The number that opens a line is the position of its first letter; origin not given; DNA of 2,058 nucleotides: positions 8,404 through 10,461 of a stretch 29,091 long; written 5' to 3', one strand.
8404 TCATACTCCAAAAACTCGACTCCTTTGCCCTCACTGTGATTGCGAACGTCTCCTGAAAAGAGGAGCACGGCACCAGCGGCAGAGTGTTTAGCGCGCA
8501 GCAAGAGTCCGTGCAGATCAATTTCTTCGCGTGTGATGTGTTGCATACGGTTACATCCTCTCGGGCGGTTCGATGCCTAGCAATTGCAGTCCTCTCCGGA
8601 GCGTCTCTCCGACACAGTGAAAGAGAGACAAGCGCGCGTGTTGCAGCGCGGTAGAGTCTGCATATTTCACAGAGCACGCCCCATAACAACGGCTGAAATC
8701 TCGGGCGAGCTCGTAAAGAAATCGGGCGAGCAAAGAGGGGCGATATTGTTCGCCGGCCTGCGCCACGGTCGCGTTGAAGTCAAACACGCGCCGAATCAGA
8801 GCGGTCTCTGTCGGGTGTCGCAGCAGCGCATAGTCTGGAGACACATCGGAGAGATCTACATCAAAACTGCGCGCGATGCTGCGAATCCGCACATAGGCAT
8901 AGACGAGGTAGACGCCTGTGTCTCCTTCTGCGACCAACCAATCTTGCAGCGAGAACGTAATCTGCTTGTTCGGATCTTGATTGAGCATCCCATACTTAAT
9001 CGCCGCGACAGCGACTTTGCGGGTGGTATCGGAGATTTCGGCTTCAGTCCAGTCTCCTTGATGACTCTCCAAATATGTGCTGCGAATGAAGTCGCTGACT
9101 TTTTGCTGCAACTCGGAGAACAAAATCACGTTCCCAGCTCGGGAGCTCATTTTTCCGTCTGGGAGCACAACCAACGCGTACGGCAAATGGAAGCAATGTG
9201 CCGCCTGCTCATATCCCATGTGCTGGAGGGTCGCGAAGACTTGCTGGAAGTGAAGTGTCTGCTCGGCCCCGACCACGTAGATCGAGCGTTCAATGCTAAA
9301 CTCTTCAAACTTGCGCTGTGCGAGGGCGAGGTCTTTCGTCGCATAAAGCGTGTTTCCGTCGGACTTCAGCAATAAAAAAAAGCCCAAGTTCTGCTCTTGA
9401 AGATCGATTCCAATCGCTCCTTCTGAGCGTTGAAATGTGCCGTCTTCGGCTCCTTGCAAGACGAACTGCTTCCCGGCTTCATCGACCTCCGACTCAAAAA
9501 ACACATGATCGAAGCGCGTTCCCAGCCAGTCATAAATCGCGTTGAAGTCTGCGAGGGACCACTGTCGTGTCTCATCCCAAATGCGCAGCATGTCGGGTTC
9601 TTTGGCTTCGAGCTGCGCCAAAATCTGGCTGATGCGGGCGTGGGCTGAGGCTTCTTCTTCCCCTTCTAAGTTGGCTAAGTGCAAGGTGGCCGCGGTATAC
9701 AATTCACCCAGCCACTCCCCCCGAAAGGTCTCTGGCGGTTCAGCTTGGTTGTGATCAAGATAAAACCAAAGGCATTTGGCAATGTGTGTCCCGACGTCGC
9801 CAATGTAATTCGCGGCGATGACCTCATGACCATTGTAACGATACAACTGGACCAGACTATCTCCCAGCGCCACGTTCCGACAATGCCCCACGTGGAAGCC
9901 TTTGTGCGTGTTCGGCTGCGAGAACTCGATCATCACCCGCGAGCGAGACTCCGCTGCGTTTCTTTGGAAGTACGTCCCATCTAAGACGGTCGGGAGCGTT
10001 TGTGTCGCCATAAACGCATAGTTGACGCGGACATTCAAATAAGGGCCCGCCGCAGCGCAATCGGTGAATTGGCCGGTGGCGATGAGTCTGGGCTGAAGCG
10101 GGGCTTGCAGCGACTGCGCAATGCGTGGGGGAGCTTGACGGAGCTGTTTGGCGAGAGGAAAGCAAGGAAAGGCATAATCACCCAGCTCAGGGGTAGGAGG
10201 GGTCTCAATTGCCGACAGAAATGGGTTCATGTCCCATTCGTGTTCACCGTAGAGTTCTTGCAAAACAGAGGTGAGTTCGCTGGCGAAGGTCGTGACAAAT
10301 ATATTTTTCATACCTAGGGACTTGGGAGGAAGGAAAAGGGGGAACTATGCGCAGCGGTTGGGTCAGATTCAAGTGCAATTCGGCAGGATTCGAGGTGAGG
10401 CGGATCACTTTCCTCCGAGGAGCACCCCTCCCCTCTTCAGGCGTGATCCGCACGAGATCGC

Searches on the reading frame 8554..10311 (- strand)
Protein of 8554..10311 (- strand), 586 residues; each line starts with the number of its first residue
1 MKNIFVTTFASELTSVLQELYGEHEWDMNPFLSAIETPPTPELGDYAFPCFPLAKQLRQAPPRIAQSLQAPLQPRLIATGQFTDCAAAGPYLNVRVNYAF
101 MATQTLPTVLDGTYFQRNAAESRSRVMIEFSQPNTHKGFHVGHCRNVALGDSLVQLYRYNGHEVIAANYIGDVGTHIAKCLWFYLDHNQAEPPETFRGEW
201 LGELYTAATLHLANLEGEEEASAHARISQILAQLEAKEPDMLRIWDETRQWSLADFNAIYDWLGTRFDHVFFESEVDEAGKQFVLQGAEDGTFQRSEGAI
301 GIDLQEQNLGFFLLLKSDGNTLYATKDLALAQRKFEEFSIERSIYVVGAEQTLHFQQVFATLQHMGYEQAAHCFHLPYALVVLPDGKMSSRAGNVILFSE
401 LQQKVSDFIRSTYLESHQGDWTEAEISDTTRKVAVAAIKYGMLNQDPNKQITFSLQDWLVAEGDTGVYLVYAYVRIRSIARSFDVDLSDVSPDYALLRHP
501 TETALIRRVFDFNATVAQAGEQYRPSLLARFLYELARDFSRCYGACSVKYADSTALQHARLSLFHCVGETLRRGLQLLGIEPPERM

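Call 12: find_encoding_contigs(protein=window:8554-10311:-, flank=10000, max_places=10)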
Protein window:8554-10311:- (586 aa): no gene with exactly this product is on record in the collection.

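Call 15: find_related_loci(query=window:8554-10311:-, collection=genome_contigs, flank=10000)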
Query window:8554-10311:- (586 aa) in genome_contigs; peptide patterns used: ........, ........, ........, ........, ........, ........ (x = any residue, [..] = any of these).
102 stretches matched a pattern; 43 encode a relative of the query (tblastn E <= 1e-3); 43 distinct loci.
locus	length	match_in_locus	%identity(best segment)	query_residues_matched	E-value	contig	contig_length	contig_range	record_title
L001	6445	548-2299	67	3-586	0e+0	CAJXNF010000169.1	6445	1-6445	MAG TPA_asm: uncultured proteobacterium isolate SRR4030075_bin.2_MetaBAT_v2.12.1_MAG genome assembly, contig: NODE_5825_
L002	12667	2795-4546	66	3-586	0e+0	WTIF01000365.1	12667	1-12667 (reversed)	MAG: Deltaproteobacteria bacterium isolate PL36313bin_19 NODE_2043_length_12667_cov_6.020298, whole genome shotgun seque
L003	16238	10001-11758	66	1-586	0e+0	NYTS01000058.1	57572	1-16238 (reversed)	MAG: Deltaproteobacteria bacterium isolate CPC61 40943, whole genome shotgun sequence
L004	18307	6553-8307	60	1-586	0e+0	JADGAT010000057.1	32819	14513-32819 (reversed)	MAG: SAR324 cluster bacterium isolate nPCRbin10 nPCR_bin10_NODE_57_length_32819_cov_7.381773, whole genome shotgun seque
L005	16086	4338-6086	61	3-586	0e+0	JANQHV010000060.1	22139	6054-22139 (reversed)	MAG: SAR324 cluster bacterium isolate PL24a_bin.25 k99_7943927, whole genome shotgun sequence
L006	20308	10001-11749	59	3-586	0e+0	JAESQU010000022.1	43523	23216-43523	MAG: SAR324 cluster bacterium isolate NORP237 CoAssembly_566597, whole genome shotgun sequence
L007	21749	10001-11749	59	3-586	0e+0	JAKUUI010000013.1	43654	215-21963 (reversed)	MAG: SAR324 cluster bacterium isolate ALOHA_A2.5_129 A2.5-SAR324-21_13, whole genome shotgun sequence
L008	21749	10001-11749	59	3-586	0e+0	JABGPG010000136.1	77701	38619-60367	MAG: Deltaproteobacteria bacterium isolate co234_bin26 NODE_643_length_77701_cov_196.420588, whole genome shotgun sequen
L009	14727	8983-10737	59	1-586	0e+0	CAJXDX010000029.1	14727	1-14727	MAG TPA_asm: uncultured proteobacterium isolate ERR598960_bin.81_MetaBAT_v2.12.1_MAG genome assembly, contig: NODE_1961_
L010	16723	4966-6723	61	1-586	0e+0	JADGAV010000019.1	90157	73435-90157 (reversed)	MAG: SAR324 cluster bacterium isolate nPCRbin7 nPCR_bin7_NODE_22_length_90157_cov_73.026525, whole genome shotgun sequen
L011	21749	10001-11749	59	3-586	0e+0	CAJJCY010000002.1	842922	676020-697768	MAG: uncultured SAR324 cluster bacterium isolate FRAM18_bin343 genome assembly, contig: FRAM18_bin343-2, whole genome sh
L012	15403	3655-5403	59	3-586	0e+0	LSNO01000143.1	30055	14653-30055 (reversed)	MAG: SAR324 cluster bacterium SAR324-CTD7B Contig238103, whole genome shotgun sequence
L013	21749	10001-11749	58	3-586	0e+0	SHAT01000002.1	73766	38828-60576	MAG: Proteobacteria bacterium isolate MED-G181 Proteobacteria-MED-G181-C2, whole genome shotgun sequence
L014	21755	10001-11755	58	1-586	0e+0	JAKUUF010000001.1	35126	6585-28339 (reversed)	MAG: SAR324 cluster bacterium isolate ALOHA_A2.5_126 A2.5-SAR324-19_1, whole genome shotgun sequence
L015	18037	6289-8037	61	3-586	0e+0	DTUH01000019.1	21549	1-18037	MAG TPA_asm: Candidatus Lambdaproteobacteria bacterium isolate UWMA-0100 NODE_1126_length_21549_cov_7.725784, whole geno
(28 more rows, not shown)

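Call 35: find_homologous_proteins(query=window:8554-10311:-, max_evalue=1e-100)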
Query window:8554-10311:- (586 aa): 2156 proteins with E <= 1e-100 among 8000 candidates; the best 120 are listed.
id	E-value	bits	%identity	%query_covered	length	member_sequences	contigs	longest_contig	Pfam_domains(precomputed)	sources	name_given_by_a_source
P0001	0.0e+0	1351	100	100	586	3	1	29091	PF05746.22,PF00750.26,PF03485.22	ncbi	-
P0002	5.1e-281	951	72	100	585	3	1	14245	PF05746.22,PF00750.26,PF03485.22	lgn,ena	-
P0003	2.2e-260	883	66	100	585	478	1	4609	PF05746.22,PF00750.26,PF03485.22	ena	-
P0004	7.5e-252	855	63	100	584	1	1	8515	PF05746.22,PF00750.26,PF03485.22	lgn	-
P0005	1.1e-249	848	64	100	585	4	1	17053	PF05746.22,PF00750.26,PF03485.22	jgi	jgi:arginyl-tRNA synthetase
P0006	7.6e-246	835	62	100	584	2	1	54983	PF05746.22,PF00750.26,PF03485.22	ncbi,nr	ncbi:MAG: arginine--tRNA ligase [SAR324 cluster bacterium]|nr:arginine--tRNA ligase [SAR324 cluster 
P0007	2.5e-242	823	62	100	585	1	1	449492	PF05746.22,PF00750.26,PF03485.22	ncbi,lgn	-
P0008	3.9e-242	823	62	100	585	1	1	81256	PF05746.22,PF00750.26,PF03485.22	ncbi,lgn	-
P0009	3.4e-241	820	61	100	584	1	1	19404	PF05746.22,PF00750.26,PF03485.22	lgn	-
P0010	2.9e-239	813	62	100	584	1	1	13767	PF05746.22,PF00750.26,PF03485.22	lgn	-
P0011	4.0e-238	810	60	100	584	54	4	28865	PF05746.22,PF00750.26,PF03485.22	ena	-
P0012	9.3e-238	808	62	100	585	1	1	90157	PF05746.22,PF00750.26,PF03485.22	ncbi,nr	ncbi:MAG: arginine--tRNA ligase [SAR324 cluster bacterium]|nr:arginine--tRNA ligase [SAR324 cluster 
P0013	2.1e-237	807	60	100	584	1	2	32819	PF01406.26,PF05746.22,PF00750.26,PF03485.22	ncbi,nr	ncbi:MAG: arginine--tRNA ligase [SAR324 cluster bacterium]|nr:arginine--tRNA ligase [SAR324 cluster 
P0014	3.4e-236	803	60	100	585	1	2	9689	PF05746.22,PF00750.26,PF03485.22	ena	-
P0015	6.5e-236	802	60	100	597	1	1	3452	PF05746.22,PF00750.26,PF03485.22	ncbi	-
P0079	7.4e-229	779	62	96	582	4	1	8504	PF05746.22,PF00750.26,PF03485.22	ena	-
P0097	2.7e-225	767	61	96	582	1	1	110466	PF05746.22,PF00750.26,PF03485.22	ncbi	-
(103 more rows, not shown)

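Call 36: find_encoding_contigs(protein=P0002, flank=10000, max_places=4)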
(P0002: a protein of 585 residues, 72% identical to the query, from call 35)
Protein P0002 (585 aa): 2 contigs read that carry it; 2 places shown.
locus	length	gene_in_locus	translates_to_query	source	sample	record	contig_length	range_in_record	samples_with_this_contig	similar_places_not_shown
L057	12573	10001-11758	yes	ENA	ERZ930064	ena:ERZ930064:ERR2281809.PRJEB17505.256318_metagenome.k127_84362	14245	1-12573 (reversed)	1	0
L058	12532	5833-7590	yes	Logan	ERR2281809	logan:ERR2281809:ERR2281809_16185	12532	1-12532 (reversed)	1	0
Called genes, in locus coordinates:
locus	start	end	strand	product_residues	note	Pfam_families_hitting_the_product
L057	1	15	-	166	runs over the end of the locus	PF00583:Acetyltransf_1, PF13673:Acetyltransf_10, PF13508:Acetyltransf_7, PF08445:FR47 (weak)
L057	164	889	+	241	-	PF07277:SapC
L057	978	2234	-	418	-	PF00364:Biotin_lipoyl, PF02817:E3_binding, PF00198:2-oxoacid_dh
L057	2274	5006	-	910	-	PF16078:2-oxogl_dehyd_N, PF00676:E1_dh, PF02779:Transket_pyr, PF16870:OxoGdeHyase_C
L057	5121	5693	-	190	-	PF00293:NUDIX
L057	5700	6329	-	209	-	PF13532:2OG-FeII_Oxy_2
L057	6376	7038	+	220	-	PF00717:Peptidase_S24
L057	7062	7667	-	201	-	PF16473:Rv2179c-like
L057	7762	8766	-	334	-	PF01073:3Beta_HSD, PF01370:Epimerase, PF02719:Polysacc_synt_2, PF04321:RmlD_sub_bind, PF05368:NmrA, PF13460:NAD_binding_10, PF16363:GDP_Man_Dehyd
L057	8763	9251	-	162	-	PF00903:Glyoxalase, PF13669:Glyoxalase_4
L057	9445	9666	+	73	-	-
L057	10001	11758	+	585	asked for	PF03485:Arg_tRNA_synt_N, PF00750:tRNA-synt_1d, PF05746:DALR_1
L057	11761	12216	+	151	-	PF02391:MoaE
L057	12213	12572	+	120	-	?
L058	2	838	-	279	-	?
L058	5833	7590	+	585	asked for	PF03485:Arg_tRNA_synt_N, PF00750:tRNA-synt_1d, PF05746:DALR_1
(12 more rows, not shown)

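Call 37: find_encoding_contigs(protein=P0004, flank=6000, max_places=3)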
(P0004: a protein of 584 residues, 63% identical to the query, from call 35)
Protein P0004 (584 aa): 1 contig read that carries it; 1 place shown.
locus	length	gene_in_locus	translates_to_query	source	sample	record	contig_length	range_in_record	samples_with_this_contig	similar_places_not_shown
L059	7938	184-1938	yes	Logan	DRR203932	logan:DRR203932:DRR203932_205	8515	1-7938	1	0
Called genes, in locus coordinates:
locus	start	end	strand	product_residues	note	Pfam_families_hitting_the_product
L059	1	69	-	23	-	?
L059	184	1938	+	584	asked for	PF03485:Arg_tRNA_synt_N, PF00750:tRNA-synt_1d, PF05746:DALR_1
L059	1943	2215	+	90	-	PF15777:Anti-TRAP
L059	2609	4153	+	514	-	PF01464:SLT, PF01476:LysM, PF23473:LysM3_LYK4_5 (faint), PF01476:LysM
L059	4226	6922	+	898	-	PF07719:TPR_2 (faint), PF09295:ChAPs (faint), PF12895:ANAPC3 (faint), PF13414:TPR_11 (weak), PF13424:TPR_12 (weak), PF14559:TPR_19 (weak), PF13431:TPR_17 (weak), PF14559:TPR_19 (weak), +15 more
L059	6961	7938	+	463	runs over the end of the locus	-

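Call 38: find_encoding_contigs(protein=P0005, flank=6000, max_places=3)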
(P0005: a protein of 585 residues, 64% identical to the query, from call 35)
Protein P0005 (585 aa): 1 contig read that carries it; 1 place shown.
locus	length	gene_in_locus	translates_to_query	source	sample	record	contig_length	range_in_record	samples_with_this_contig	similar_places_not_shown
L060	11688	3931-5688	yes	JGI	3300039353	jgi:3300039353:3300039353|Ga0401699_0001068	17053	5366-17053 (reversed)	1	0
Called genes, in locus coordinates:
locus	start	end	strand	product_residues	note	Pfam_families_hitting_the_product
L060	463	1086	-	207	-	PF13532:2OG-FeII_Oxy_2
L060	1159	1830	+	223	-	PF00717:Peptidase_S24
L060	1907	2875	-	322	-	PF01073:3Beta_HSD, PF01370:Epimerase, PF02719:Polysacc_synt_2, PF04321:RmlD_sub_bind, PF05368:NmrA, PF13460:NAD_binding_10, PF16363:GDP_Man_Dehyd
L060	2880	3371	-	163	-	PF00903:Glyoxalase (weak), PF13669:Glyoxalase_4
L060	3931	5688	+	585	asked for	PF03485:Arg_tRNA_synt_N, PF00750:tRNA-synt_1d, PF05746:DALR_1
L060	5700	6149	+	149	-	PF02391:MoaE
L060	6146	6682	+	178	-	PF03352:Adenine_glyco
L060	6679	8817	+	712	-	PF22020:RlmL_1st, PF02926:THUMP, PF01170:UPF0020, PF10672:Methyltrans_SAM, PF03602:Cons_hypoth95 (weak)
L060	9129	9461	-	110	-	-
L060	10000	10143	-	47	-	-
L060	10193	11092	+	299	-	PF16745:RsgA_N, PF03193:RsgA_GTPase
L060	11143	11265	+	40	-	-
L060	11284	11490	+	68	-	-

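Call 55: list_cluster_members(proteins=[P0001, P0002])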
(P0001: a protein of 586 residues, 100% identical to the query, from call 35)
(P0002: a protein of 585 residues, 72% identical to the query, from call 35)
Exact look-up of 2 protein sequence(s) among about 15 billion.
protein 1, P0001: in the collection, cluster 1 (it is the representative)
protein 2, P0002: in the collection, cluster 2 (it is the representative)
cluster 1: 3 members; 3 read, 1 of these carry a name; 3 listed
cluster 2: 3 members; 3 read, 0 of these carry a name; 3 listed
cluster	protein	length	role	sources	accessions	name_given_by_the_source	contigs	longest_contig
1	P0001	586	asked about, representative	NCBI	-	-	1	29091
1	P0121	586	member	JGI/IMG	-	arginyl-tRNA synthetase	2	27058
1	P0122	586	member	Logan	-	-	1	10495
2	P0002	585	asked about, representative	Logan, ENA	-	-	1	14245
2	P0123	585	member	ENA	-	-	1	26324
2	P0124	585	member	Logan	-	-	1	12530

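Call 56: find_encoding_contigs(protein=P0121, flank=3000, max_places=4)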
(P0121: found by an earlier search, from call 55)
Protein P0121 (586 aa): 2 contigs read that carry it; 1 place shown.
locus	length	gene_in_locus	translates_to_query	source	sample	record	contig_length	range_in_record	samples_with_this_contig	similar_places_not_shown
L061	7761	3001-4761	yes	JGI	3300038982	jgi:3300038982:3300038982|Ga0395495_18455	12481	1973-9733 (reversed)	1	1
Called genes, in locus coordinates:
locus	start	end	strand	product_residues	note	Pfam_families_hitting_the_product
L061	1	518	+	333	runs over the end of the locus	PF06564:CBP_BcsQ (faint), PF10609:ParA, PF13614:AAA_31, PF00142:Fer4_NifH (faint), PF01656:CbiA, PF02374:ArsA_ATPase (weak)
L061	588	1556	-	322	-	PF01073:3Beta_HSD, PF01370:Epimerase, PF02719:Polysacc_synt_2, PF04321:RmlD_sub_bind, PF05368:NmrA, PF13460:NAD_binding_10, PF16363:GDP_Man_Dehyd, PF07993:NAD_binding_4 (weak)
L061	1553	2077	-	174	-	PF00903:Glyoxalase (weak), PF13669:Glyoxalase_4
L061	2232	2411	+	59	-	-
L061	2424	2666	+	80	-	-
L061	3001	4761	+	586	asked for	PF03485:Arg_tRNA_synt_N, PF00750:tRNA-synt_1d, PF05746:DALR_1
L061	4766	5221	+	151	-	PF02391:MoaE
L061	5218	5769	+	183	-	PF03352:Adenine_glyco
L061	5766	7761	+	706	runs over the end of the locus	PF22020:RlmL_1st, PF02926:THUMP, PF01170:UPF0020, PF13649:Methyltransf_25 (faint), PF10672:Methyltrans_SAM, PF03602:Cons_hypoth95, PF13847:Methyltransf_31 (weak)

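Call 57: find_encoding_contigs(protein=P0122, flank=3000, max_places=4)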
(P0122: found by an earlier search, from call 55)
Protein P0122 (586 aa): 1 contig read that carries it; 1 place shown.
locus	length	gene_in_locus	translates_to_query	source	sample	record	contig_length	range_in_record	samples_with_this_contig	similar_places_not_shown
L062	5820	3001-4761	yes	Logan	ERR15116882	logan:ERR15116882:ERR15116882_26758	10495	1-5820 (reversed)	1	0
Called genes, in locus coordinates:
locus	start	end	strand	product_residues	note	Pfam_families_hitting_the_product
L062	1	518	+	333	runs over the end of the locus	PF06564:CBP_BcsQ (faint), PF10609:ParA, PF13614:AAA_31, PF00142:Fer4_NifH (faint), PF01656:CbiA, PF02374:ArsA_ATPase (weak)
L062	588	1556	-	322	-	PF01073:3Beta_HSD, PF01370:Epimerase, PF02719:Polysacc_synt_2, PF04321:RmlD_sub_bind, PF05368:NmrA, PF13460:NAD_binding_10, PF16363:GDP_Man_Dehyd, PF07993:NAD_binding_4 (weak)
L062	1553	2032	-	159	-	PF00903:Glyoxalase (weak), PF13669:Glyoxalase_4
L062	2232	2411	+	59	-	-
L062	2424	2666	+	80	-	-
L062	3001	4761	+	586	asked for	PF03485:Arg_tRNA_synt_N, PF00750:tRNA-synt_1d, PF05746:DALR_1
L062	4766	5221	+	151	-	PF02391:MoaE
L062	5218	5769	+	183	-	PF03352:Adenine_glyco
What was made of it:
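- Tried and rejected: The source population is nevertheless present in JGI and Logan assemblies reached through the protein route (calls 56, 57), so these collections are incomplete. A look-up of the window's ArgRS failed (call 12), but the cluster route worked (calls 35, 55-57).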

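Call 58: find_encoding_contigs(protein=P0123, flank=3000, max_places=4)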
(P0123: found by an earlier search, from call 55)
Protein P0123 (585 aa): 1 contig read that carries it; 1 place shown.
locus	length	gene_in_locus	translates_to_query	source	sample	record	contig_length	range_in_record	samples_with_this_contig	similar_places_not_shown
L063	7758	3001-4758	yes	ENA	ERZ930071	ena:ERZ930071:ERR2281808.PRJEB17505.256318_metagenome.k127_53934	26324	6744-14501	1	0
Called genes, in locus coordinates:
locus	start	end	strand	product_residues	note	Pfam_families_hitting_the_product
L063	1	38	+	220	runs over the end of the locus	PF00717:Peptidase_S24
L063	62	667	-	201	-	PF16473:Rv2179c-like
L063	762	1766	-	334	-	PF01073:3Beta_HSD, PF01370:Epimerase, PF02719:Polysacc_synt_2, PF04321:RmlD_sub_bind, PF05368:NmrA, PF13460:NAD_binding_10, PF16363:GDP_Man_Dehyd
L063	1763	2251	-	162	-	PF00903:Glyoxalase, PF13669:Glyoxalase_4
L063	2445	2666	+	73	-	-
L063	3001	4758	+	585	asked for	PF03485:Arg_tRNA_synt_N, PF00750:tRNA-synt_1d, PF05746:DALR_1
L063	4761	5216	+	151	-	PF02391:MoaE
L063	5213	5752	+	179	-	PF03352:Adenine_glyco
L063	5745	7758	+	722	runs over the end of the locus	PF22020:RlmL_1st, PF02926:THUMP, PF01170:UPF0020, PF13847:Methyltransf_31 (faint), PF10672:Methyltrans_SAM, PF03602:Cons_hypoth95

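Call 73: find_encoding_contigs(protein=P0079, flank=2500, max_places=2)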
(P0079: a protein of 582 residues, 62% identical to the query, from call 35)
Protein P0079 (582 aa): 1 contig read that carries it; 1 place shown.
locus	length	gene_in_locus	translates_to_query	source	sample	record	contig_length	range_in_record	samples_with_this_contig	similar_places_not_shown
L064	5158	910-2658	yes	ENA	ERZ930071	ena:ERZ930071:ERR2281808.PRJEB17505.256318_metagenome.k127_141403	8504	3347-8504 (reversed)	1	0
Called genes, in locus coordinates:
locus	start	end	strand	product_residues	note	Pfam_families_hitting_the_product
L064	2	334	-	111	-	?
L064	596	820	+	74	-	PF01176:eIF-1a, PF16745:RsgA_N (weak)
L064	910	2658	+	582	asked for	PF03485:Arg_tRNA_synt_N, PF00750:tRNA-synt_1d, PF05746:DALR_1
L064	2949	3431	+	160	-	-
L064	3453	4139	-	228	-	PF00300:His_Phos_1 (weak)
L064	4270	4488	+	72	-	-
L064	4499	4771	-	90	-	PF07386:DUF1499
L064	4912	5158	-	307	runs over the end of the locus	PF00565:SNase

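Call 74: find_encoding_contigs(protein=P0097, flank=2500, max_places=2)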
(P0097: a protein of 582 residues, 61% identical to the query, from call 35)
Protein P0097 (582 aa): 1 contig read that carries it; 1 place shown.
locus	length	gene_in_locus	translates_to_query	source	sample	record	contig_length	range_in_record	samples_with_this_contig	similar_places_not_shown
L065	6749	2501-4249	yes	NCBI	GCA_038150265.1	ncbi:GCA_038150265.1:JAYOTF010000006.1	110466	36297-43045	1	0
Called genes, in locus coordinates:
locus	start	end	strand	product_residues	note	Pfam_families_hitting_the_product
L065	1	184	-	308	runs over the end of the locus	PF02091:tRNA-synt_2e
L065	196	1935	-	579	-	-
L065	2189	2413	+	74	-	PF01176:eIF-1a, PF16745:RsgA_N (weak)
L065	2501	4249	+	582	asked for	PF03485:Arg_tRNA_synt_N, PF00750:tRNA-synt_1d, PF05746:DALR_1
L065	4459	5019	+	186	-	-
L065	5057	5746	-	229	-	PF00300:His_Phos_1 (weak)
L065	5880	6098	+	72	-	-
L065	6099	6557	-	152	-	PF07386:DUF1499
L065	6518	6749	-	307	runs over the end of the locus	PF00565:SNase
